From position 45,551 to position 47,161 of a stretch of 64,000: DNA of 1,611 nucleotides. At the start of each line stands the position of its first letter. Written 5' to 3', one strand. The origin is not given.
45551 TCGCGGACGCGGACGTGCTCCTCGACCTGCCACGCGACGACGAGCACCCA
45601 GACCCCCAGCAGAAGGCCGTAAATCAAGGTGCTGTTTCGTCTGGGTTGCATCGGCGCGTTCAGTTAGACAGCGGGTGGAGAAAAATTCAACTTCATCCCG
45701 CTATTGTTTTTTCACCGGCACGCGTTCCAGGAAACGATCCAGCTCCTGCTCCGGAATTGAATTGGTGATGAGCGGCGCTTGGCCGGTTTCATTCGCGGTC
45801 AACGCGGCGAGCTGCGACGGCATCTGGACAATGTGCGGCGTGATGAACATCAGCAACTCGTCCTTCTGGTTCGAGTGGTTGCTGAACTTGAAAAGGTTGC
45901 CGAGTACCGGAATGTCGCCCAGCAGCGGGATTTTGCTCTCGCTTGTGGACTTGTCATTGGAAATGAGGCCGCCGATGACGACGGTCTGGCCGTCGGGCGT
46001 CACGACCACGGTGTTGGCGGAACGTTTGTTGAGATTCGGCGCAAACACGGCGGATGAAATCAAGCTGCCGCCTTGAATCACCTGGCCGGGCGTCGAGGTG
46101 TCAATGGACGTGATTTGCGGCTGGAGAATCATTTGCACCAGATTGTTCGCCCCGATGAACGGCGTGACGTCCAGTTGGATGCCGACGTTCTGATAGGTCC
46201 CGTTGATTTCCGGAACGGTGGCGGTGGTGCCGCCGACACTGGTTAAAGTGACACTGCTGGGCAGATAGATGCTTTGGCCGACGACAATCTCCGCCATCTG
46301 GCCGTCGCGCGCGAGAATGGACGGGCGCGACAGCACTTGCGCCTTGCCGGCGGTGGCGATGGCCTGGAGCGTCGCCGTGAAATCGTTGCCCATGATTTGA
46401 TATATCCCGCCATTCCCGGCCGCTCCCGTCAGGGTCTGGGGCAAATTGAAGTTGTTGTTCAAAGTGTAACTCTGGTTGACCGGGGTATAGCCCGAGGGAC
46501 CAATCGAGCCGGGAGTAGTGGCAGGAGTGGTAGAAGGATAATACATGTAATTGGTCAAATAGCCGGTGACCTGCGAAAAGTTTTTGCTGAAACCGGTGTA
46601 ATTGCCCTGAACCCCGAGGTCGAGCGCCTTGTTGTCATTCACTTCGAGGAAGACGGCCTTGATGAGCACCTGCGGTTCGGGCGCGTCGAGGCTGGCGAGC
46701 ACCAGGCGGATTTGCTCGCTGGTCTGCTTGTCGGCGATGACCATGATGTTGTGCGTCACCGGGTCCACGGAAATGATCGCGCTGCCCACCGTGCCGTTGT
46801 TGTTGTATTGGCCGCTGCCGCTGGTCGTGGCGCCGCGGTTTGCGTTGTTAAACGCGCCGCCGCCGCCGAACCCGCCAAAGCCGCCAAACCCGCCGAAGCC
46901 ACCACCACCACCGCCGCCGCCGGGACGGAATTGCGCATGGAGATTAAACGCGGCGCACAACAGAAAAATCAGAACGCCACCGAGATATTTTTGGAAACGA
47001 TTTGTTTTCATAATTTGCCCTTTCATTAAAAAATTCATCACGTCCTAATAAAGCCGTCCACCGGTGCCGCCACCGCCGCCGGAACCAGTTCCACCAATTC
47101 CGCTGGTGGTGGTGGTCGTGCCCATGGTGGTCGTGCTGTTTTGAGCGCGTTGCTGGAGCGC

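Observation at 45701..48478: Secretin encoded as two separate secreted proteins with glycine-rich ends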

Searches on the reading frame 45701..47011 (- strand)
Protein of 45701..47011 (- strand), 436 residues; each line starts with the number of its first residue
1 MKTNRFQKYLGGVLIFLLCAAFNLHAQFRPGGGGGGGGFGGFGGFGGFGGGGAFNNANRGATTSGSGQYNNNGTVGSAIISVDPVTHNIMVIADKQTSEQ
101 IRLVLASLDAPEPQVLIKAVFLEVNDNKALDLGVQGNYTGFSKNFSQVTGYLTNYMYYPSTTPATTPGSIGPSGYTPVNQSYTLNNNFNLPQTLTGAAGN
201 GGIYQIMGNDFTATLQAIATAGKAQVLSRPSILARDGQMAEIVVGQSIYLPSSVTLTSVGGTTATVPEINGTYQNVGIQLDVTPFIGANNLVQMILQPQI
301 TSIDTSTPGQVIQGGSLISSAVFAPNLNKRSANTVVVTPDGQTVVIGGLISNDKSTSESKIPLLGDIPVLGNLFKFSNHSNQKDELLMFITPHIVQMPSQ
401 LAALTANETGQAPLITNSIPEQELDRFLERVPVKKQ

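Call 3: search_protein_families(library=pfam, proteins=[window:45701-47011:-], max_evalue=0.1)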
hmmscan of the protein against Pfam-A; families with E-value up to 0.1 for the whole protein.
window:45701-47011:- (436 aa): 2 families
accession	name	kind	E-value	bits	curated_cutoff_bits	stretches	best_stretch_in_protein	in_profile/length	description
PF00263.26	Secretin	-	1.6e-47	161.7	27.5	1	218-396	2-169/169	Bacterial type II and III secretion system protein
PF03958.22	Secretin_N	-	0.014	16.1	28.2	1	63-114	25-69/69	Bacterial type II/III secretion system short domain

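Call 6: find_homologous_proteins(query=window:45701-47011:-)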
Query window:45701-47011:- (436 aa): 4118 proteins with E <= 0.001 among 8000 candidates; the best 120 are listed.
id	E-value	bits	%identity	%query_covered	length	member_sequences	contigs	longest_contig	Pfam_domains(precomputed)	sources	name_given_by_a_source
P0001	9.6e-242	820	86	100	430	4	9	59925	PF00263.27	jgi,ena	jgi:general secretion pathway protein D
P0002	5.3e-230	781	83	100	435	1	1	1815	PF00263.27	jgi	jgi:general secretion pathway protein D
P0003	1.2e-225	767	81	100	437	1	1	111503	PF00263.27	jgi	jgi:general secretion pathway protein D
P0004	1.1e-224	764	79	100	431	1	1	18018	PF00263.27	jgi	jgi:general secretion pathway protein D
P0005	1.3e-221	754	80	100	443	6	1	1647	PF03958.23,PF00263.27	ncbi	-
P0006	2.4e-220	750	80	100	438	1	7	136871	PF00263.27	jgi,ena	jgi:general secretion pathway protein D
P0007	9.9e-220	748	80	100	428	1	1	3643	PF00263.27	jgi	jgi:general secretion pathway protein D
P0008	8.7e-219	745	80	100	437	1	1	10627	PF03958.23,PF00263.27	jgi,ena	-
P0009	1.8e-218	744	77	100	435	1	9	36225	PF03958.23,PF00263.27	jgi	jgi:general secretion pathway protein D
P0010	2.2e-217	740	71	100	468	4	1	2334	PF00263.27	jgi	-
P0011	3.7e-216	736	79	100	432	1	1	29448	PF00263.27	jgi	jgi:general secretion pathway protein D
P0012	5.4e-216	735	78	100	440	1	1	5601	PF00263.27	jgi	jgi:general secretion pathway protein D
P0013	6.6e-216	735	85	86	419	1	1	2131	PF03958.23,PF00263.27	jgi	jgi:general secretion pathway protein D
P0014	3.2e-215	733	79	100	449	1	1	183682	PF03958.23,PF00263.27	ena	-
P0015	6.7e-215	732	78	100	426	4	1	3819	PF03958.23,PF00263.27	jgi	jgi:general secretion pathway protein D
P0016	1.2e-214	731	79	100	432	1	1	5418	PF00263.27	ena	-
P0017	3.2e-214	729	77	100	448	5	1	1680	PF03958.23,PF00263.27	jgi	jgi:general secretion pathway protein D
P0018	1.5e-213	727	78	100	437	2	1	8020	PF00263.27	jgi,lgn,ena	-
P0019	2.2e-213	727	80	100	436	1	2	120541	PF00263.27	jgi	jgi:general secretion pathway protein D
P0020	2.3e-213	727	79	100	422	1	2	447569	PF00263.27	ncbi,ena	ncbi:MAG: hypothetical protein WBN22_11705 [Verrucomicrobiia bacterium]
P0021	1.1e-212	724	78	100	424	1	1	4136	PF00263.27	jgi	jgi:general secretion pathway protein D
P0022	2.4e-212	723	76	100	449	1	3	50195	PF03958.23,PF00263.27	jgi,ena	jgi:general secretion pathway protein D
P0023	1.1e-211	721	77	100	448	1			PF00263.27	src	-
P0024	2.6e-211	720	79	100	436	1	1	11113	PF03958.23,PF00263.27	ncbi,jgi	ncbi:MAG: secretin N-terminal domain-containing protein [Verrucomicrobiota bacterium]|jgi:general se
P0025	6.0e-211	719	75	100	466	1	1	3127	PF00263.27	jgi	jgi:general secretion pathway protein D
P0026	1.4e-210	718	78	100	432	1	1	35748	PF00263.27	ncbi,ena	-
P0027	1.4e-210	717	77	100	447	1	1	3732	PF03958.23,PF00263.27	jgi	jgi:general secretion pathway protein D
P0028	5.9e-210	715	85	85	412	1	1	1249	PF00263.27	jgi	-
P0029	8.3e-210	715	76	100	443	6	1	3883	PF00263.27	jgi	jgi:general secretion pathway protein D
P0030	1.1e-209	715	77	100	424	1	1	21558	PF03958.23,PF00263.27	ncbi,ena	-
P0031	3.2e-209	713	77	100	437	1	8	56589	PF00263.27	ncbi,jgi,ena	jgi:general secretion pathway protein D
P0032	4.2e-209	713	76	100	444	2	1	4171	PF03958.23,PF00263.27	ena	-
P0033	4.4e-209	713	76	100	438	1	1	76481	PF00263.27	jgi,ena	-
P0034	2.6e-208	710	75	100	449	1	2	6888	PF03958.23,PF00263.27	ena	-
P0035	3.6e-208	710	75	100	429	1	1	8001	PF00263.27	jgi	jgi:general secretion pathway protein D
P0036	2.1e-207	707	75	100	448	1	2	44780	PF00263.27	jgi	jgi:general secretion pathway protein D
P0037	2.3e-207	707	76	100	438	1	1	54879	PF00263.27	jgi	jgi:general secretion pathway protein D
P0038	4.8e-207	706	76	100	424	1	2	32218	PF03958.23,PF00263.27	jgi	jgi:general secretion pathway protein D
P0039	6.7e-207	705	78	100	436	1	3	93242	PF00263.27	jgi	jgi:general secretion pathway protein D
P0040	3.9e-206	703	76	100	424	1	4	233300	PF03958.23,PF00263.27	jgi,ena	jgi:general secretion pathway protein D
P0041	5.0e-206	702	76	100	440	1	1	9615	PF03958.23,PF00263.27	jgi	jgi:general secretion pathway protein D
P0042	5.5e-206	702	76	100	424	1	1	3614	PF03958.23,PF00263.27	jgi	jgi:general secretion pathway protein D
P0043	3.6e-205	700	75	100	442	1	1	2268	PF00263.27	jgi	-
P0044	3.7e-205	700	75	100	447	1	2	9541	PF00263.27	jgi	jgi:general secretion pathway protein D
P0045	4.1e-205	699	74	100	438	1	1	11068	PF00263.27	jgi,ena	-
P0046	4.4e-205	699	76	100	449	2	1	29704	PF03958.23,PF00263.27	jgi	jgi:general secretion pathway protein D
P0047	7.1e-205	699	77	100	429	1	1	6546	PF00263.27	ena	-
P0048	1.3e-204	698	75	100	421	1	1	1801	PF00263.27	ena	-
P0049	1.7e-204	697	73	100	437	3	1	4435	PF00263.27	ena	-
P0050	2.1e-204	697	74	100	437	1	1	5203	PF00263.27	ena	-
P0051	2.6e-204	697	75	100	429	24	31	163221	PF00263.27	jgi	jgi:general secretion pathway protein D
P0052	3.8e-204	696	75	100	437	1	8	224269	PF00263.27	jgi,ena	jgi:general secretion pathway protein D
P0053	4.4e-204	696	75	100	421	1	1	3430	PF00263.27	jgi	jgi:general secretion pathway protein D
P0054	7.0e-204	695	74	100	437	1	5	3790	PF00263.27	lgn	-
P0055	1.9e-203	694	75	100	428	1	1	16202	PF00263.27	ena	-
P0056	2.0e-203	694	73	100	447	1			PF00263.27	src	-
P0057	2.6e-203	694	74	100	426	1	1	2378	PF00263.27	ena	-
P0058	2.6e-203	694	74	100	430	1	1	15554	PF00263.27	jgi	jgi:general secretion pathway protein D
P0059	6.2e-203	692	75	100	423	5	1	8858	PF00263.27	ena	-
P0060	9.4e-203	692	74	100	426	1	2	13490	PF00263.27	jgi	jgi:general secretion pathway protein D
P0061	9.6e-203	692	74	100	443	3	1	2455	PF00263.27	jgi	jgi:general secretion pathway protein D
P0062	2.5e-202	690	74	100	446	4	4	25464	PF00263.27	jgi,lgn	jgi:general secretion pathway protein D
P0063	2.9e-202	690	73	100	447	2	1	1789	PF00263.27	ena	-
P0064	4.2e-202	690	73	100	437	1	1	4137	PF00263.27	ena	-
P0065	6.2e-202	689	75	100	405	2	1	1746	PF00263.27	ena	-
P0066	7.8e-202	689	73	100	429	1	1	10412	PF00263.27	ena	-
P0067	2.2e-201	687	75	100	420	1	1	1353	PF00263.27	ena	-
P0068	2.5e-201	687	74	100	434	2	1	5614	PF00263.27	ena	-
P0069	4.1e-201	686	74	100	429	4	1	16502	PF00263.27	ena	-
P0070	4.1e-201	686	73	100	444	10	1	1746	PF00263.27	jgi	jgi:general secretion pathway protein D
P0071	8.1e-201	685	80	86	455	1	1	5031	PF00263.27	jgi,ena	-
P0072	1.2e-200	685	73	100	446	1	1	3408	PF03958.23,PF00263.27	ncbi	-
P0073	1.9e-200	684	73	100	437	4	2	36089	PF00263.27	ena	-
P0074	1.9e-200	684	73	100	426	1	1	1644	PF00263.27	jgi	-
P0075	2.3e-200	684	72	100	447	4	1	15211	PF00263.27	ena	-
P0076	2.6e-200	684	73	100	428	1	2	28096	PF00263.27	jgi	jgi:general secretion pathway protein D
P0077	3.9e-200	683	72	100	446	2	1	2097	PF00263.27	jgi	jgi:general secretion pathway protein D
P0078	4.1e-200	683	73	100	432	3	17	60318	PF00263.27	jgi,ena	jgi:general secretion pathway protein D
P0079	4.2e-200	683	73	100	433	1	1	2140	PF00263.27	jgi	jgi:general secretion pathway protein D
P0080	4.3e-200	683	74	100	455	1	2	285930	PF00263.27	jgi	jgi:general secretion pathway protein D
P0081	1.2e-199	681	72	100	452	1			PF00263.27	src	-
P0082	1.9e-199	681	73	100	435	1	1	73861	PF03958.23,PF00263.27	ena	-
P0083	2.1e-199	681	73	100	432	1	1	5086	PF00263.27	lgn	-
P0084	4.1e-199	680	74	100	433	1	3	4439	PF00263.27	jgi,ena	jgi:general secretion pathway protein D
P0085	4.6e-199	680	72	100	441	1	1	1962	PF03958.23,PF00263.27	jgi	jgi:general secretion pathway protein D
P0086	5.0e-199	679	73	100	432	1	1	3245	PF00263.27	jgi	jgi:general secretion pathway protein D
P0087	7.0e-199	679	74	100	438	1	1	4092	PF00263.27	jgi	jgi:general secretion pathway protein D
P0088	8.8e-199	679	73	100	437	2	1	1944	PF00263.27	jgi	jgi:general secretion pathway protein D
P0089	1.4e-198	678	73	100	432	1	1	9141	PF00263.27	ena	-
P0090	1.4e-198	678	73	100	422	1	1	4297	PF00263.27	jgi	jgi:general secretion pathway protein D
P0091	2.7e-198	677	71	100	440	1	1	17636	PF00263.27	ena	-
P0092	2.9e-198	677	73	100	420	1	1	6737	PF03958.23,PF00263.27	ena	-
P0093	2.9e-198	677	72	100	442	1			PF00263.27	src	-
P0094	5.7e-198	676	73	100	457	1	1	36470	PF03958.23,PF00263.27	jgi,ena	jgi:general secretion pathway protein D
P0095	5.8e-198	676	67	100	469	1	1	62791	PF03958.23,PF00263.27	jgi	jgi:general secretion pathway protein D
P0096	1.3e-197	675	70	100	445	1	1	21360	PF00263.27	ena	-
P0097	2.4e-197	674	72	100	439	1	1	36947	PF00263.27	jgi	jgi:general secretion pathway protein D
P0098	2.9e-197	674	71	100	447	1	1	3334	PF00263.27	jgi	jgi:general secretion pathway protein D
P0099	5.4e-197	673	70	100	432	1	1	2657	PF00263.27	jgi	jgi:general secretion pathway protein D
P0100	5.9e-197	673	72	100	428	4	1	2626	PF03958.23,PF00263.27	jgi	jgi:general secretion pathway protein D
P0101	6.1e-197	673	72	100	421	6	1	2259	PF00263.27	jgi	jgi:general secretion pathway protein D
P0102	1.0e-196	672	78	84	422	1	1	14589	PF00263.27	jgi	jgi:general secretion pathway protein D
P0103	1.0e-196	672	71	100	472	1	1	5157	PF03958.23,PF00263.27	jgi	jgi:general secretion pathway protein D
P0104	1.4e-196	671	73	100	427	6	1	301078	PF00263.27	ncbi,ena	-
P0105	1.8e-196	671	71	100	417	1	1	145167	PF00263.27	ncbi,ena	-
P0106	2.7e-195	667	72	100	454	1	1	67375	PF00263.27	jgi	jgi:general secretion pathway protein D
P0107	5.8e-195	666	72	100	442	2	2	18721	PF00263.27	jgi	jgi:general secretion pathway protein D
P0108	7.6e-195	666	71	100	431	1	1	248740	PF00263.27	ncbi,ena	-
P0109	8.8e-195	665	71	100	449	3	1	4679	PF00263.27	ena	-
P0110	8.9e-195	665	72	100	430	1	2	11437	PF00263.27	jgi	jgi:general secretion pathway protein D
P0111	1.9e-194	664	73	100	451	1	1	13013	PF03958.23,PF00263.27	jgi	jgi:general secretion pathway protein D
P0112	2.8e-194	664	72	100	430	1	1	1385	PF03958.23,PF00263.27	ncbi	-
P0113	5.4e-194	663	71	100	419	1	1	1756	PF00263.27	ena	-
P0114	9.6e-194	662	72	100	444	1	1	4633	PF00263.27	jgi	jgi:general secretion pathway protein D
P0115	1.2e-193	662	71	100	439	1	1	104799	PF03958.23,PF00263.27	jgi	jgi:general secretion pathway protein D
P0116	1.2e-193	662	71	100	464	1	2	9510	PF00263.27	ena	-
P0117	1.7e-193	661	72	100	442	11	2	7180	PF03958.23,PF00263.27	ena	-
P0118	2.1e-193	661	76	85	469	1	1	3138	PF00263.27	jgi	jgi:general secretion pathway protein D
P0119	3.6e-193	660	72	100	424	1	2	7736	PF00263.27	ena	-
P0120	3.9e-193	660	72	100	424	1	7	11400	PF00263.27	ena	-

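Call 9: find_related_loci(query=window:45701-47011:-, collection=genome_contigs, flank=6000)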
Query window:45701-47011:- (436 aa) in genome_contigs; peptide patterns used: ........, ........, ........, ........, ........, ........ (x = any residue, [..] = any of these).
118 stretches matched a pattern; 46 encode a relative of the query (tblastn E <= 1e-3); 46 distinct loci.
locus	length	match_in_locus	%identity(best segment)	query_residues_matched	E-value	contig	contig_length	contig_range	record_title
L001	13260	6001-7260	79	1-435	0e+0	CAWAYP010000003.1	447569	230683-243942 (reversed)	MAG: uncultured Verrucomicrobiae bacterium isolate MFD05580.bin.1.99 genome assembly, contig: contig_15195, whole genome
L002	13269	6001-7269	79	1-435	0e+0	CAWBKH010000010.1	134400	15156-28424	MAG: uncultured Verrucomicrobiae bacterium isolate MFD03044.bin.1.108 genome assembly, contig: contig_56924, whole genom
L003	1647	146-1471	80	1-435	0e+0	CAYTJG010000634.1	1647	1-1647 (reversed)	MAG TPA_asm: uncultured Bifidobacteriaceae bacterium isolate binchicken_co3_196 genome assembly, contig: NODE_279578_len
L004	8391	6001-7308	77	1-435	0e+0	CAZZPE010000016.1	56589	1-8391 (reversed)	MAG TPA_asm: uncultured Bifidobacteriaceae bacterium isolate binchicken_co3_607 genome assembly, contig: NODE_1581_lengt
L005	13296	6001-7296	78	1-436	0e+0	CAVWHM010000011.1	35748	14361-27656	MAG: uncultured Verrucomicrobiae bacterium isolate MFD01476.bin.2.105 genome assembly, contig: contig_129328, whole geno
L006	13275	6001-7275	77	1-436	0e+0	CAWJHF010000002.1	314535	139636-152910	MAG: uncultured Verrucomicrobiae bacterium isolate MFD01231.bin.1.64 genome assembly, contig: contig_13936, whole genome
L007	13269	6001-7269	75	1-436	0e+0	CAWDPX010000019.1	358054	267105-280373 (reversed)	MAG: uncultured Verrucomicrobiae bacterium isolate MFD01689.bin.2.14 genome assembly, contig: contig_19176, whole genome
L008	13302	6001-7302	75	1-436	0e+0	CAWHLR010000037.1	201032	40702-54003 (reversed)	MAG: uncultured Verrucomicrobiae bacterium isolate MFD04780.bin.2.51 genome assembly, contig: contig_9903, whole genome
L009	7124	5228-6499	74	1-436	0e+0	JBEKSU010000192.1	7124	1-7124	MAG: Verrucomicrobiota bacterium isolate SPRUCE 541 SPRUCE_541_192, whole genome shotgun sequence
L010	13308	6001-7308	76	1-435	0e+0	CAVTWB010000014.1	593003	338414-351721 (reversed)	MAG: uncultured Verrucomicrobiae bacterium isolate MFD09286.bin.2.151 genome assembly, contig: contig_63586, whole genom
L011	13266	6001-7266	75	1-435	0e+0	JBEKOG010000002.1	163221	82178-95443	MAG: Verrucomicrobiota bacterium isolate SPRUCE 435 SPRUCE_435_2, whole genome shotgun sequence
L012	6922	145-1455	73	1-436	0e+0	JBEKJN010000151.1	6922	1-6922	MAG: Verrucomicrobiota bacterium isolate SPRUCE 324 SPRUCE_324_151, whole genome shotgun sequence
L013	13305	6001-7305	73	1-436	0e+0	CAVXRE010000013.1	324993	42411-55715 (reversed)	MAG: uncultured Verrucomicrobiae bacterium isolate MFD01223.bin.1.112 genome assembly, contig: contig_7519, whole genome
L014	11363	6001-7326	72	1-435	0e+0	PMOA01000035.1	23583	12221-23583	MAG: Limisphaerales bacterium isolate palsa_1371 73.20110600_P1D.3_contig_791, whole genome shotgun sequence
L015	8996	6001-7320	74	1-436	0e+0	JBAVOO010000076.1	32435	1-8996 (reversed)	MAG: Verrucomicrobiia bacterium isolate MFD03092_ilm_asm_bin27 k127_19714, whole genome shotgun sequence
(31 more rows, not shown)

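Call 21: search_protein_representatives(protein=window:45701-47011:-)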
Query: 436 residues. Proteins with E-value up to 0.001 (for the whole library): 39879; up to 1e-10: 22075; up to 1e-30: 354. The best 150 are listed.
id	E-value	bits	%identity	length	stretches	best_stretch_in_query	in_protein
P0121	5.4e-163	559.1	67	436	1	1-435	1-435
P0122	2.4e-109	382.3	71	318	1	49-319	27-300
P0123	1.0e-108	380.3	73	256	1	185-435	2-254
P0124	3.8e-107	375.1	63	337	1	76-376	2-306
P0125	1.4e-105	370.0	87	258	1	216-414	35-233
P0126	9.0e-95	334.3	71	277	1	184-413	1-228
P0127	6.4e-93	328.2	78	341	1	203-400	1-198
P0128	1.1e-91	324.2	46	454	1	14-435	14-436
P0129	2.4e-90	319.8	63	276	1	5-257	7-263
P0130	4.4e-84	299.1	53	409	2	200-434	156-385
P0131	5.2e-79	282.4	45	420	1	9-433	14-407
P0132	7.3e-78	278.6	48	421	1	15-432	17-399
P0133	1.4e-74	267.8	71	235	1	75-256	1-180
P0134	7.5e-74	265.4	46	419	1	3-432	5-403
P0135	4.5e-73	262.9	45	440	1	2-429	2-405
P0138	9.6e-72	258.5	41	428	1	12-432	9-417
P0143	1.6e-61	224.8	40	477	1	26-429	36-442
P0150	1.1e-56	208.9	39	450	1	67-429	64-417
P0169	3.0e-47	177.8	41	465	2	199-432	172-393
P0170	3.2e-47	177.7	42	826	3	194-420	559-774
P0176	1.7e-46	175.3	38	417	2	198-414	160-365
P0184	1.3e-44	169.2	37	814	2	45-426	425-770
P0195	7.1e-43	163.4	39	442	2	200-431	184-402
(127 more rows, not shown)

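Call 24: find_encoding_contigs(protein=P0138, flank=6000, max_places=3)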
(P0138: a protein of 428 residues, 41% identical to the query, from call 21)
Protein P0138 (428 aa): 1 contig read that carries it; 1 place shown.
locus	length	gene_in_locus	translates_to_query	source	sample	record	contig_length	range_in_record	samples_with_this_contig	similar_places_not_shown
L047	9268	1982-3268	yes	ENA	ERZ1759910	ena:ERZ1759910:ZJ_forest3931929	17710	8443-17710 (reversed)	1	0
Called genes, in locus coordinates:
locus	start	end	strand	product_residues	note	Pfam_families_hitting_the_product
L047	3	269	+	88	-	?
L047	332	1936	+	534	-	PF21305:type_II_gspD_N0, PF03958:Secretin_N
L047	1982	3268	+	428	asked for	PF00263:Secretin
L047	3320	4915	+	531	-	PF00512:HisKA, PF02518:HATPase_c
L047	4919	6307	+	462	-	PF00072:Response_reg, PF00158:Sigma54_activat, PF14532:Sigma54_activ_2, PF07728:AAA_5 (weak), PF25601:AAA_lid_14, PF02954:HTH_8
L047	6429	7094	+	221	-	-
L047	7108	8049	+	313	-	PF01370:Epimerase, PF08338:DUF1731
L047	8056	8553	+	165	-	-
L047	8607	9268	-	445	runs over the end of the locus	PF08450:SGL (faint), PF06739:SBBP (faint), PF25021:TEN_NHL (weak), PF01436:NHL (weak)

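Call 25: list_cluster_members(proteins=[P0128, P0131, P0132, P0134, P0135, P0138, P0143, P0150, P0170, P0184])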
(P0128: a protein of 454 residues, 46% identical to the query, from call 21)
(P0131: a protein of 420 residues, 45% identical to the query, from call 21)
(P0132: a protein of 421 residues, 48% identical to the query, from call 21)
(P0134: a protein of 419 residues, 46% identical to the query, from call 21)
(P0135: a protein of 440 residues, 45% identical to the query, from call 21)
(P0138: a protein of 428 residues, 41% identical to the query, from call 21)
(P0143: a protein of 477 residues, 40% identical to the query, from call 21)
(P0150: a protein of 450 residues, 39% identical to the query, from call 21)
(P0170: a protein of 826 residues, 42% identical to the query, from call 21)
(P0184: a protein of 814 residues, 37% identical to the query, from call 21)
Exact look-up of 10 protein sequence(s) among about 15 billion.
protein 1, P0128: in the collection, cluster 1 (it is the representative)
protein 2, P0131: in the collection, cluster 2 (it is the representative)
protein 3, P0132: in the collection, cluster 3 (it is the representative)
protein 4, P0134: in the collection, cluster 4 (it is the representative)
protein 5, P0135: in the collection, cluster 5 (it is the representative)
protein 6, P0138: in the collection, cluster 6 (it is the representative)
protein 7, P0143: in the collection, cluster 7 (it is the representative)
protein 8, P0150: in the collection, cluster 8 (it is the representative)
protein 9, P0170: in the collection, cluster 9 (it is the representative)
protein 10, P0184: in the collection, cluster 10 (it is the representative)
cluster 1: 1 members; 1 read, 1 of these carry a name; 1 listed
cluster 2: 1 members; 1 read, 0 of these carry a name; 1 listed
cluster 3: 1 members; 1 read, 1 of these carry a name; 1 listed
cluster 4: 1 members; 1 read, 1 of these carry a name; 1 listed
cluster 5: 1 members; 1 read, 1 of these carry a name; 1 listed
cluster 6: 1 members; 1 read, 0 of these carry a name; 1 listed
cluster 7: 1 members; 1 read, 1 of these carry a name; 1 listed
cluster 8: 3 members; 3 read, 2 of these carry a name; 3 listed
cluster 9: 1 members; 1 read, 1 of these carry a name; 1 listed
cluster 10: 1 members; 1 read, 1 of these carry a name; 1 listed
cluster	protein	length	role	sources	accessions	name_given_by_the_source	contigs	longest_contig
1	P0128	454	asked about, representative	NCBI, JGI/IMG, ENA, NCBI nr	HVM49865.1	MAG TPA: hypothetical protein VMU04_17685 [Candidatus Acidoferrum sp.] | hypothetical protein [Candidatus Acidoferrum sp.]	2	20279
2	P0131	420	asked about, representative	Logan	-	-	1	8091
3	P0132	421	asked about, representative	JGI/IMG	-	general secretion pathway protein D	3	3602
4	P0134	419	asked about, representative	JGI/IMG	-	general secretion pathway protein D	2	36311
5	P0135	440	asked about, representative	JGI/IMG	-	general secretion pathway protein D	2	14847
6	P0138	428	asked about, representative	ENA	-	-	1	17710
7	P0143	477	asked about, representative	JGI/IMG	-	general secretion pathway protein D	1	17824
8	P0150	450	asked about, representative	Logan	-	-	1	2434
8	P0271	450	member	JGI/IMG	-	general secretion pathway protein D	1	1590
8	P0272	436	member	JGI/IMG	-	general secretion pathway protein D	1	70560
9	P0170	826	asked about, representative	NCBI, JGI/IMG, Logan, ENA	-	general secretion pathway protein D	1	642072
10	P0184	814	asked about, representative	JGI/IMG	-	general secretion pathway protein D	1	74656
